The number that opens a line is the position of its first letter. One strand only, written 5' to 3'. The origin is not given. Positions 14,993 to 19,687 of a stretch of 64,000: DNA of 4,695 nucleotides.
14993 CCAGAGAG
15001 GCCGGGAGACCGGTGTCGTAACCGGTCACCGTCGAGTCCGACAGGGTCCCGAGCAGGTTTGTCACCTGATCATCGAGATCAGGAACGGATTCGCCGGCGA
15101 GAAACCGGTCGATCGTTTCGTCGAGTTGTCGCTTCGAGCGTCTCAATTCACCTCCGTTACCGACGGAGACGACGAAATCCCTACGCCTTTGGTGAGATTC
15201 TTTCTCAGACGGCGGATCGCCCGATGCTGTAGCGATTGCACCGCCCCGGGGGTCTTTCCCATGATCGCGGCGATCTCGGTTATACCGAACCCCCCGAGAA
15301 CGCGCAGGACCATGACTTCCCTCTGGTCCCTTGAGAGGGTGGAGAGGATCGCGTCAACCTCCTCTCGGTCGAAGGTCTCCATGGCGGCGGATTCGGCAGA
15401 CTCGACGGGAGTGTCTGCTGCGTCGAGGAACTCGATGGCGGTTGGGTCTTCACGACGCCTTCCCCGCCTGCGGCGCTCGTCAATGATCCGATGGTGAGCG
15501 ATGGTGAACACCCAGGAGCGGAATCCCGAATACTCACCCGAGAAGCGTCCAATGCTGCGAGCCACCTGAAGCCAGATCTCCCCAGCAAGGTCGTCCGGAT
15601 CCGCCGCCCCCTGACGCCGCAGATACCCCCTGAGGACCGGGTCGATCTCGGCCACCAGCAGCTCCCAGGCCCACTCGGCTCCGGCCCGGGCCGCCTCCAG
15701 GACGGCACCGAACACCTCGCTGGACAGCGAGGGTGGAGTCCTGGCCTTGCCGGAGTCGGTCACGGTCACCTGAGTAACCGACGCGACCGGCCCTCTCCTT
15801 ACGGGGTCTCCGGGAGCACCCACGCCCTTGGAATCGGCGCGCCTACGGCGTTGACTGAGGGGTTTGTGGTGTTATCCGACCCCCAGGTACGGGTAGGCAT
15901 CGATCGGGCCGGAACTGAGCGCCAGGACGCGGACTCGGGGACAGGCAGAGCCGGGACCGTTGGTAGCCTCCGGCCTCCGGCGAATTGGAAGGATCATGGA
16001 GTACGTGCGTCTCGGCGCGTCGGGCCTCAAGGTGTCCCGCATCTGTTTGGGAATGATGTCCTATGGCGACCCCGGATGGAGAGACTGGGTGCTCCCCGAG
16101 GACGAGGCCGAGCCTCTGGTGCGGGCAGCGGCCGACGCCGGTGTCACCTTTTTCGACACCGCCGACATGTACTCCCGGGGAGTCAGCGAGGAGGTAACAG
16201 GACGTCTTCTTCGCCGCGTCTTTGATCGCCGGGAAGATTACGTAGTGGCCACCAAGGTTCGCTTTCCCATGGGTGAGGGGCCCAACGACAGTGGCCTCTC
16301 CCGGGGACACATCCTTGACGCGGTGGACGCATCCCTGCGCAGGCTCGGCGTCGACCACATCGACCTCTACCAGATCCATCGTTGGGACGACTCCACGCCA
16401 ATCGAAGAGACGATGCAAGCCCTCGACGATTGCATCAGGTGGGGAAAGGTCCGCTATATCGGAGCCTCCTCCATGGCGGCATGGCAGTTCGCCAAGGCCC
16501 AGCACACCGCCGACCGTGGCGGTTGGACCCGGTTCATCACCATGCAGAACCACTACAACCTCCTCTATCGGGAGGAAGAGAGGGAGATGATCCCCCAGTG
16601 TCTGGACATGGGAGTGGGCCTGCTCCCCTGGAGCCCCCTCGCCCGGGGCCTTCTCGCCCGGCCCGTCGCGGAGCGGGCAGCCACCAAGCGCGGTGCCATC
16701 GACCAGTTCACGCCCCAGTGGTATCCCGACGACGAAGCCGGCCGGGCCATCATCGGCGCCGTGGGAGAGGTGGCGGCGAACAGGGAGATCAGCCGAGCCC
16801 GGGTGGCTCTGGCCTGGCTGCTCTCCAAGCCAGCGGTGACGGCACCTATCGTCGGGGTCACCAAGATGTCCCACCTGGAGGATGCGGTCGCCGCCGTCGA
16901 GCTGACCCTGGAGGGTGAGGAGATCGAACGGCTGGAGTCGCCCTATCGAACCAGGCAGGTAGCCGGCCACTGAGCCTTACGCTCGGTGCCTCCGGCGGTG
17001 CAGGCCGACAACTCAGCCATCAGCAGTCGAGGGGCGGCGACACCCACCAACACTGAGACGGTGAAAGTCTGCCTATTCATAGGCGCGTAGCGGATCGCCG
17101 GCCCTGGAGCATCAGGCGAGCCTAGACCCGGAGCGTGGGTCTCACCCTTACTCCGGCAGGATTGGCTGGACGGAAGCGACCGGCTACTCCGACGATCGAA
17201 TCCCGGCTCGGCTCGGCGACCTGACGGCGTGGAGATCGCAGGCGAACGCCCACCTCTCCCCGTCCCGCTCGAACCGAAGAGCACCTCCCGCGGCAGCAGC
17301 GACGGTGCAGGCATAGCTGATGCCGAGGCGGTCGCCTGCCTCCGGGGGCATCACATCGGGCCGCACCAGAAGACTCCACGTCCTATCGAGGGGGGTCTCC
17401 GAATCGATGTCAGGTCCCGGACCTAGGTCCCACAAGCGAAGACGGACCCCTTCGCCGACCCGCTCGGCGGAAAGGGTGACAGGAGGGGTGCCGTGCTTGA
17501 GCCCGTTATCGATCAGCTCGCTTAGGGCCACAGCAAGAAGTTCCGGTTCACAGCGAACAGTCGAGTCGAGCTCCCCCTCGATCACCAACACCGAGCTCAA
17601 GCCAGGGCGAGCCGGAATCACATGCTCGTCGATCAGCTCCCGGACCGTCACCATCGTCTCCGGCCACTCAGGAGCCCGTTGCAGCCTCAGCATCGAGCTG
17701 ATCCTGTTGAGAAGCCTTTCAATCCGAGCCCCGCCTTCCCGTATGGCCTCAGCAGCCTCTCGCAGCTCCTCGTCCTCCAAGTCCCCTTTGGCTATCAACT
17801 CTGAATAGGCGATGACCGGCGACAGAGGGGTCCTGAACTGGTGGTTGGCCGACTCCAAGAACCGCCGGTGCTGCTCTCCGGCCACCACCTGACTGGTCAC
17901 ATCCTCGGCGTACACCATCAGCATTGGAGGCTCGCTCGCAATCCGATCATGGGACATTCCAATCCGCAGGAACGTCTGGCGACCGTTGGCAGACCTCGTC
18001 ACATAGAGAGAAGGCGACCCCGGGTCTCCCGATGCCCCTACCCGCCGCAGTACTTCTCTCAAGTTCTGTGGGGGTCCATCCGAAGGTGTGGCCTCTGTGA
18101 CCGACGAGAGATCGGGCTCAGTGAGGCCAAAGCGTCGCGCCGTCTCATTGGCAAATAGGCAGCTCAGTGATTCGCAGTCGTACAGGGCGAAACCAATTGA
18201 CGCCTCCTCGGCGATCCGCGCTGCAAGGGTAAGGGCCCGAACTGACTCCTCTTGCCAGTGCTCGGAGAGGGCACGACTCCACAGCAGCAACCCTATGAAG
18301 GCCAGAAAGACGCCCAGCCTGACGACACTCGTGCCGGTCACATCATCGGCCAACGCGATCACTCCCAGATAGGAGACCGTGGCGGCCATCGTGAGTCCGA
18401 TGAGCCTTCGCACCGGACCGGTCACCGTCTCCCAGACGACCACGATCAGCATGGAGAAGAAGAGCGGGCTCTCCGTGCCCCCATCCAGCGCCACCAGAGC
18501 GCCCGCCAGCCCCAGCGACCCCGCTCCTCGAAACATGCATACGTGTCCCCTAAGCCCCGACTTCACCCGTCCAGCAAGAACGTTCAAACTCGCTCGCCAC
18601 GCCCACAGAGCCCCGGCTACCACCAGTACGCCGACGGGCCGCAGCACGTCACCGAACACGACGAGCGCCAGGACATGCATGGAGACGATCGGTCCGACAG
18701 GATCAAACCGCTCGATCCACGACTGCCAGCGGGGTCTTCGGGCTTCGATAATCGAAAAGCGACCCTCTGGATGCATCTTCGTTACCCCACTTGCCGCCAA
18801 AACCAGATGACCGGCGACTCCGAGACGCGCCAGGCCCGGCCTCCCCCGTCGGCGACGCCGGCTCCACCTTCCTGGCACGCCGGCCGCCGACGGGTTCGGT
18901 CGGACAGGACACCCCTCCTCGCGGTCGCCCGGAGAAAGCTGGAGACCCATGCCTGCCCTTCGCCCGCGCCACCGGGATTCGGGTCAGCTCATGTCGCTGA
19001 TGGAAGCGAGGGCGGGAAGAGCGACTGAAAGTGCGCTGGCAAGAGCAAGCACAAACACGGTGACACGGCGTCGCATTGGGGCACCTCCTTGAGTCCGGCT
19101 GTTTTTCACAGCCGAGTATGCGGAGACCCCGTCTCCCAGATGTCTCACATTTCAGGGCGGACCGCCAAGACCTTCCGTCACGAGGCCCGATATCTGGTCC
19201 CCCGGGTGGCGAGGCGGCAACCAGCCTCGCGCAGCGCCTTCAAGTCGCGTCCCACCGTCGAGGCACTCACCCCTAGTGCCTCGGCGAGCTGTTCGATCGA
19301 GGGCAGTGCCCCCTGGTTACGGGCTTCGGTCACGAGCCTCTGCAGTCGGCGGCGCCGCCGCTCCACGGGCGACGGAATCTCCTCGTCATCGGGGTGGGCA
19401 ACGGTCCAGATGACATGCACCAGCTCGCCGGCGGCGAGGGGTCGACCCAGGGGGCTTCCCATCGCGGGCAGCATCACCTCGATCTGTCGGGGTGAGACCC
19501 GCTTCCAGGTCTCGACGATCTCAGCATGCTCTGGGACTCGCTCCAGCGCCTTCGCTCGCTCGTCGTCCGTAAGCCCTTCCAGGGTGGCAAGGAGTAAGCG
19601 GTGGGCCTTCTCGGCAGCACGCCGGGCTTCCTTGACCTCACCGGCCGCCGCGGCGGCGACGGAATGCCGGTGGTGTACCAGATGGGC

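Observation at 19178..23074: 1298-aa AfsR-like regulator carrying DNA-binding domains at both ends (N-terminal SARP/BTAD and C-terminal DeoR-like HTH)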

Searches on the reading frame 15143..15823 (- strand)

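Call 10: search_protein_families(library=pfam, proteins=[window:15143-15823:-], max_evalue=0.001)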
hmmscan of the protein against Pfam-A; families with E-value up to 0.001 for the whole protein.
window:15143-15823:- (226 aa): 5 families
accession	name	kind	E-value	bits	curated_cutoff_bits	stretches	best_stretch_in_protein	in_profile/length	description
PF08281.18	Sigma70_r4_2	-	4.7e-13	49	25.7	1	153-206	1-54/54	Sigma-70, region 4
PF04542.20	Sigma70_r2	-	4.8e-11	42.7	24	1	64-123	13-71/71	Sigma-70 region 2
PF04545.22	Sigma70_r4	-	1.5e-09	37.7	24.1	1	160-208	2-50/50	Sigma-70, region 4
PF07638.17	Sigma70_ECF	-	3.8e-05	24.1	21.1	1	107-196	81-169/185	ECF sigma factor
PF22233.2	PhyR_sigma-like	-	0.00041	20.5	27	0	160-204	1-45/50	Response regulator PhyR, sigma-like domain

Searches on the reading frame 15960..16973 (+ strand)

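Call 10: search_protein_families(library=pfam, proteins=[window:15960-16973:+], max_evalue=0.001)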
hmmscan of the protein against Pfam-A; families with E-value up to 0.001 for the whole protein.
window:15960-16973:+ (337 aa): 1 family
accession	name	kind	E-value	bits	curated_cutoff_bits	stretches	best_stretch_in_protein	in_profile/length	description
PF00248.27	Aldo_ket_red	-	2.8e-76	256.8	24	1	27-327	1-288/291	Aldo/keto reductase family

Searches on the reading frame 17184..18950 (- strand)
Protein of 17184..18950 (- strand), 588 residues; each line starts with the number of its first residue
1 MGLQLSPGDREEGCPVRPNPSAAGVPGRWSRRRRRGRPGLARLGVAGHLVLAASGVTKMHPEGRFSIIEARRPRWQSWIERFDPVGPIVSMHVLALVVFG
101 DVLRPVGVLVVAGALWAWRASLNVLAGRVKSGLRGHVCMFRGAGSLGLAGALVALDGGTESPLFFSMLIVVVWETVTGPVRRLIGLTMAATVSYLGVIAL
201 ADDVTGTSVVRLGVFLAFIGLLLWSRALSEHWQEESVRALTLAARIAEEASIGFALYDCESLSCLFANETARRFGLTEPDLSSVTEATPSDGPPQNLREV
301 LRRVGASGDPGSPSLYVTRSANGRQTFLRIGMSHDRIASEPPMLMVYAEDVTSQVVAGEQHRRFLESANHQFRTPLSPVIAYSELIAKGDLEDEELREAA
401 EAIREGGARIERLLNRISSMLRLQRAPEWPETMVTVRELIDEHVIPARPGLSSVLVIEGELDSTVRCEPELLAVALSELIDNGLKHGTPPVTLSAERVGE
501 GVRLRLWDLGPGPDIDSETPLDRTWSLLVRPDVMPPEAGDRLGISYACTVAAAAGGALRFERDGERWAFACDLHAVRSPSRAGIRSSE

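Call 5: search_protein_families(library=pfam, proteins=[window:17184-18950:-], max_evalue=0.1)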
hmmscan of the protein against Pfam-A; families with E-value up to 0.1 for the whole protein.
window:17184-18950:- (588 aa): 3 families
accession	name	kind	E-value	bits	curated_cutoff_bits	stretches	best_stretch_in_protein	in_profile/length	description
PF00512.31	HisKA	-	2.2e-10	40.9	26.9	1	361-423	2-63/66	His Kinase A (phospho-acceptor) domain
PF02518.31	HATPase_c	-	0.00046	21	26.4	1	469-561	3-94/111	Histidine kinase-, DNA gyrase B-, and HSP90-like ATPase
PF13581.12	HATPase_c_2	-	0.079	13.4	27.4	0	472-516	32-82/127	Histidine kinase-like ATPase domain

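Call 6: search_protein_families(library=ncbifam, proteins=[window:17184-18950:-], max_evalue=0.1)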
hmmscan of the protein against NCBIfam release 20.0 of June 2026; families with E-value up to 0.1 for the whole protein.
window:17184-18950:- (588 aa): 24 families
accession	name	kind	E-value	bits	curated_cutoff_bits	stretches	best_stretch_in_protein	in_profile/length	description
TIGR02966.1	phoR_proteo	equivalog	1.8e-13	50.2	334.2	1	343-512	96-272/333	phosphate regulon sensor histidine kinase PhoR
NF008312.0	PRK11100.1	equivalog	4.8e-11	42.2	356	1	364-561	259-459/477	two-component system sensor histidine kinase CreC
NF033792.0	ActS_PrrB_HisK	equivalog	3.4e-09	36.1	350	1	343-512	180-352/423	ActS/PrrB/RegB family redox-sensitive histidine kinase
NF008235.0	PRK11006.1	equivalog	4.9e-09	35.6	390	1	341-512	185-360/431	phosphate regulon sensor histidine kinase PhoR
NF033092.0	HK_WalK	equivalog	9.7e-07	27.7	725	1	345-425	356-437/594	cell wall metabolism sensor histidine kinase WalK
NF046044.1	PnpS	equivalog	1.5e-06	27.5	400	1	342-512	151-328/390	two-component system histidine kinase PnpS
NF045911.1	TCSHisKinNblS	equivalog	5.1e-06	25.1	1000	1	333-486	360-519/621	two-component system sensor histidine kinase NblS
NF041732.1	hist_kin_CseC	equivalog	1.8e-05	24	700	1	359-512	209-347/424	two-component system sensor histidine kinase CseC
NF041880.1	EPS_EpsF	equivalog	3e-05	22.7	900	1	356-510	269-429/492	response regulator EpsF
NF047466.1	hybrid_RR_LvrB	exception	3.2e-05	23.3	500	1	369-439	160-227/377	hybrid histidine kinase/response regulator LvrB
NF007664.1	PRK10337.1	equivalog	0.00042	19.1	475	1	360-554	229-422/442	quorum sensing histidine kinase QseC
NF052314.1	T9SS_HK_PorY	subfamily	0.00054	19.1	350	1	360-489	210-342/418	PorY family sensor histidine kinase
NF007007.0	PRK09470.1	equivalog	0.00095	18.2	486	1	359-512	243-396/463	envelope stress sensor histidine kinase CpxA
TIGR01386.1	cztS_silS_copS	subfamily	0.0015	17.6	292.55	1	363-510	243-394/457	heavy metal sensor histidine kinase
NF033093.1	HK_VicK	exception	0.0015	17.3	680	1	344-425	192-270/448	cell wall metabolism sensor histidine kinase VicK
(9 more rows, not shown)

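Call 78: search_protein_families(library=padloc, proteins=[window:17184-18950:-], max_evalue=0.001)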
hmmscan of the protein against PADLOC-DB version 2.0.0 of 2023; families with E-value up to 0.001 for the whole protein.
window:17184-18950:- (588 aa): 0 families

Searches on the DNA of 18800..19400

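Call 66: search_rna_families(source=window, start=18800, end=19400, threshold=evalue, max_evalue=1)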
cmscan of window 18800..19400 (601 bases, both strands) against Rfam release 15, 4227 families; matches with E-value up to 1: 0.
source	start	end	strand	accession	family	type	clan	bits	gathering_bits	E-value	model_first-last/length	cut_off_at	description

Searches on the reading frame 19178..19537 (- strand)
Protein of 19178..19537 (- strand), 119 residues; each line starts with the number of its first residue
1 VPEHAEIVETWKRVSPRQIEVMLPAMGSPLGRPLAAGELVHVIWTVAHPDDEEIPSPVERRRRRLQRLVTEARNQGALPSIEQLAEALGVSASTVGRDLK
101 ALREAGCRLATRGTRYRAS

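Call 37: search_solved_structures(query=window:19178-19537:-, max_evalue=10, show_alignments=2)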
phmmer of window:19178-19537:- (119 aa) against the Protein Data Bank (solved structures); distinct sequences matched with E-value up to 10: 12.
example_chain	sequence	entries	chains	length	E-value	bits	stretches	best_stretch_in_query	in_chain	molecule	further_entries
2lkp_A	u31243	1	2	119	0.042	17.1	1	68-114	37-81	HTH-type transcriptional regulator NmtR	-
3neu_A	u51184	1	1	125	0.1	15.9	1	64-114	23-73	Lin1836 protein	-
3f6v_A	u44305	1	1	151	0.16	15.3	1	25-117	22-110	Possible transcriptional regulator, ArsR family protein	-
2f6r_A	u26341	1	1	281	0.25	14.6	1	38-95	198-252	Bifunctional coenzyme A synthase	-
3keo_A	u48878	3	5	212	0.46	13.7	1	51-108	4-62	Redox-sensing transcriptional repressor rex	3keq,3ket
6g7b_D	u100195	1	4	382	0.58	13.4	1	9-92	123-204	ImpA-related domain protein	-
5exi_A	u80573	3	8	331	0.7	13.2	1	57-112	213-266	Lipoyl synthase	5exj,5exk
1r22_A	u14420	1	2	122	1.3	12.3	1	68-105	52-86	Transcriptional repressor smtB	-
2kko_A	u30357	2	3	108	1.4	12.2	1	62-115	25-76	POSSIBLE TRANSCRIPTIONAL REGULATORY PROTEIN (POSSIBLY ARSR-FAMILY) | Possible transcriptional regulatory arsR-family protein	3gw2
3sy8_A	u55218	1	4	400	1.5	12.1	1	57-110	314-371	RocR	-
8v11_B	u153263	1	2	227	2.2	11.6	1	41-76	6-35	Ipl1/Nuf2 chimera protein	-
6m3q_F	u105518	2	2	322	3.7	10.8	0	22-111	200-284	Spectrin beta chain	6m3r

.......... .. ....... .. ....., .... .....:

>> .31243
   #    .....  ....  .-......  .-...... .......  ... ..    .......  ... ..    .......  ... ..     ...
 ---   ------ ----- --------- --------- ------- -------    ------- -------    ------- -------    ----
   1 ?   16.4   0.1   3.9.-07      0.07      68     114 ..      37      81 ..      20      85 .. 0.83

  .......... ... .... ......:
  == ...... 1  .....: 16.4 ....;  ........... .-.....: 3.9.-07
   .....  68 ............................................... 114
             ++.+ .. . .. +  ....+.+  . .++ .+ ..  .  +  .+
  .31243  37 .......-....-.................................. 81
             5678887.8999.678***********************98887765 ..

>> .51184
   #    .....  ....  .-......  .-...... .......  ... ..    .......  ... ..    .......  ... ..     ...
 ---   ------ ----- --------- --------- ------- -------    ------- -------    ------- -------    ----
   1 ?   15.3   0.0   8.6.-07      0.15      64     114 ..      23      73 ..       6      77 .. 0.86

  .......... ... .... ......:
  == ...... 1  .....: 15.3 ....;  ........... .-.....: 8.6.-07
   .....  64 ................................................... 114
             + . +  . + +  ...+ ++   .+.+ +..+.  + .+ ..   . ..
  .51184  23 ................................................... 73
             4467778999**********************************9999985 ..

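Call 67: predict_structure(alignment_id=A4)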
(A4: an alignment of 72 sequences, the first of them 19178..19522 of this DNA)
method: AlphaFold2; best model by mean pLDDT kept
length: 114 residues; sequences in the alignment: 72
mean_pLDDT: 86.1   pTM: 0.78
mean pLDDT of the five models: 86.1, 85.9, 84.9, 84.1, 83.4
residues with pLDDT >= 90: 75; 70-90: 24; 50-70: 9; < 50: 6
segments of 3 or more residues with pLDDT < 50: 112-114
pLDDT, mean of each block of 10 residues (from residue 1): 55 93 81 92 91 96 95 94 96 94 79 42
secondary structure, 60 per line:
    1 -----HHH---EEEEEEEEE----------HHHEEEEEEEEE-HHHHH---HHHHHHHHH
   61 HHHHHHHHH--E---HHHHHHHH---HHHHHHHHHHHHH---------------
elements in order: E12-20 E34-42 H44-48 H52-69 H76-83 H87-99

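Call 69: search_protein_families(library=pfam, proteins=[window:19178-19522:-], max_evalue=0.01)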
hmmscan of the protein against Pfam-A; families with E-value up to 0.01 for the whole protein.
window:19178-19522:- (114 aa): 18 families
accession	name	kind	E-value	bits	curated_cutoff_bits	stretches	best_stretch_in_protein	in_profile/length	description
PF07900.17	DUF1670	-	1.5e-09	38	25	1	24-109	51-142/220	Protein of unknown function (DUF1670)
PF08279.18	HTH_11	-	5.3e-08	33.1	25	1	59-105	1-47/55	HTH domain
PF08220.18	HTH_DeoR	-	7.9e-07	29.2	21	1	59-102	1-43/57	DeoR-like helix-turn-helix domain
PF13730.12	HTH_36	-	9.4e-06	25.8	25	1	68-101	21-53/55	Helix-turn-helix domain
PF01022.26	HTH_5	-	1.1e-05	25.6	22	1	76-101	18-43/47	Bacterial regulatory protein, arsR family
PF12840.13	HTH_20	-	6.4e-05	23.3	27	1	60-101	10-46/51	Helix-turn-helix domain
PF00392.27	GntR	-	0.00018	21.5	27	1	70-101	21-52/64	Bacterial regulatory proteins, gntR family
PF06971.19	Put_DNA-bind_N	-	0.0002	21.8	27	1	48-94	1-48/49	Putative DNA-binding protein N-terminus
PF13545.12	HTH_Crp_2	-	0.00046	20.5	27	1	73-102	21-51/70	Crp-like helix-turn-helix domain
PF25213.1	HVO_A0261_N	-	0.0006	20.1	35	1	48-112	5-62/86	HVO_A0261 N-terminal domain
PF01726.22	LexA_DNA_bind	-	0.00062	19.9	23.7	1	55-101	7-54/65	LexA DNA binding domain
PF13404.12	HTH_AsnC-type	-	0.0012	19.1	27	0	75-97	19-41/42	AsnC-type helix-turn-helix domain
PF01325.25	Fe_dep_repress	-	0.0013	19.3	26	1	70-101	19-50/60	Iron dependent repressor, N-terminal DNA binding domain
PF13412.12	HTH_24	-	0.0013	18.7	21.9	1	75-101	19-45/48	Winged helix-turn-helix DNA-binding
PF00126.33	HTH_1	-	0.0033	17.8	26.6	1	79-110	19-51/60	Bacterial regulatory helix-turn-helix protein, lysR family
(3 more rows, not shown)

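Call 91: search_protein_representatives(protein=window:19178-19522:-)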
Query: 114 residues. Proteins with E-value up to 0.001 (for the whole library): 918; up to 1e-10: 512; up to 1e-30: 0. The best 150 are listed.
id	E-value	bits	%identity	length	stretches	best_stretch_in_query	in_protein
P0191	1.1e-29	118.7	55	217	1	1-112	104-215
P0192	9.5e-28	112.5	54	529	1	2-113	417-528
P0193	2.4e-27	111.2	53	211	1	1-110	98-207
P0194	5.6e-27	110.0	54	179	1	1-112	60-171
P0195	9.6e-27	109.3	52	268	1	1-111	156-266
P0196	1.0e-26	109.1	58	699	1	5-110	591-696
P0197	2.8e-26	107.8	52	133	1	4-110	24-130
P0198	3.1e-26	107.6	54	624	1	2-110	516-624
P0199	2.2e-25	104.9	58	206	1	2-100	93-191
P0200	9.1e-25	102.9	54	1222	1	2-111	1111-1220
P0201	9.2e-25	102.9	53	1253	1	1-110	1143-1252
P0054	1.8e-24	101.9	54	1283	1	1-112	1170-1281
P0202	3.5e-24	101.0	52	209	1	1-111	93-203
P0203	3.7e-24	101.0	54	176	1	1-114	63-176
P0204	5.8e-24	100.3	56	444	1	9-110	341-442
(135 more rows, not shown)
